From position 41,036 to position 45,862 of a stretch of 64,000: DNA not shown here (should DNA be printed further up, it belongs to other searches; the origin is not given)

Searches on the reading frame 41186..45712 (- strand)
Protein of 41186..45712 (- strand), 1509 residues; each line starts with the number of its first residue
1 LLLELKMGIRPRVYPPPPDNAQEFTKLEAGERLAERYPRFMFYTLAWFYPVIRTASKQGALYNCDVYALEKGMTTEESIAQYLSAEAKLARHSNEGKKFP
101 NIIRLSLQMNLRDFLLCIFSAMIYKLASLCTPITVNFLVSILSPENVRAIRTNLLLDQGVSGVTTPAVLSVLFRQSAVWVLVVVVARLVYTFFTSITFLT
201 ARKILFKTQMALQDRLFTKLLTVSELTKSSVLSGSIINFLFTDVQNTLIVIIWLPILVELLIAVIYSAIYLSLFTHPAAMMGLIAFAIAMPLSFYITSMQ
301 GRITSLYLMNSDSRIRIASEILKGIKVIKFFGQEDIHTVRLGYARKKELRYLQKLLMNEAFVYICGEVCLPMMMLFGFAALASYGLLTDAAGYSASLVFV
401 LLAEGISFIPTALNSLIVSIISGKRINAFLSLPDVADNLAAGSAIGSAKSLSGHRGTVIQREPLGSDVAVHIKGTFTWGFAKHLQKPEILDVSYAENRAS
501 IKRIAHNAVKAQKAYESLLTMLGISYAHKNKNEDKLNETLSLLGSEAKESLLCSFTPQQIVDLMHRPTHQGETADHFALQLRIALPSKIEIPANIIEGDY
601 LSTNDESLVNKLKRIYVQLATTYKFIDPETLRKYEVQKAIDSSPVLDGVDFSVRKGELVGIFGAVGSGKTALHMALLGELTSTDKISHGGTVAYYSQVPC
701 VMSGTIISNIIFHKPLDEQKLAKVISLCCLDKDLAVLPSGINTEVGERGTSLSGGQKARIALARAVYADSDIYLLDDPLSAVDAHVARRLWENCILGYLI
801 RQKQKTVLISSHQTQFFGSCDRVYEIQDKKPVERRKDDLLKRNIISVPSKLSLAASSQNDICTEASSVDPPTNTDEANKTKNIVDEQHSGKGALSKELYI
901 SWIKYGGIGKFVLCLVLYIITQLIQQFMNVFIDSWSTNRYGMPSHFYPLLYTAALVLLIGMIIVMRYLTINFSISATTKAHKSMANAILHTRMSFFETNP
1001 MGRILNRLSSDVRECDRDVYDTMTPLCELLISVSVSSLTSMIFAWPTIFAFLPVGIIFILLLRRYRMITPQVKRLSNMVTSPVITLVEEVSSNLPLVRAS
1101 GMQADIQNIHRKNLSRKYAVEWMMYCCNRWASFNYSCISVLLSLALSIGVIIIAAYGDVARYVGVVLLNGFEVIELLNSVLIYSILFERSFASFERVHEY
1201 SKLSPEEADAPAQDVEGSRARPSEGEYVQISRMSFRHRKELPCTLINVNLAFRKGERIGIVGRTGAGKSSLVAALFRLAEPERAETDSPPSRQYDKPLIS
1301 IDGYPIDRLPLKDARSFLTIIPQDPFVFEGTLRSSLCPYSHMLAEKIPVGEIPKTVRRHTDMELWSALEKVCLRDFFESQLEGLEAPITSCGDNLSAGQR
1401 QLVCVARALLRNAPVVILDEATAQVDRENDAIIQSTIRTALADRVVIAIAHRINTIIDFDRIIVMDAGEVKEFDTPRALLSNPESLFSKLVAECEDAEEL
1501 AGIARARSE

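Call 74: search_protein_families(library=pfam, proteins=[window:41186-45712:-], max_evalue=0.00001)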
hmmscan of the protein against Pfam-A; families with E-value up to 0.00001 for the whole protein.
window:41186-45712:- (1509 aa): 3 families
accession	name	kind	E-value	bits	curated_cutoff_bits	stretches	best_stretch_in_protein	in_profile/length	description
PF00005.33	ABC_tran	-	1.8e-39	135.9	25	2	1247-1423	3-137/137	ABC transporter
PF00664.28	ABC_membrane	-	8.6e-30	104.8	28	2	907-1157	5-253/274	ABC transporter transmembrane region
PF02463.25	SMC_N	-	1.1e-13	51.6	40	0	1394-1465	136-211/220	RecF/RecN/SMC N terminal domain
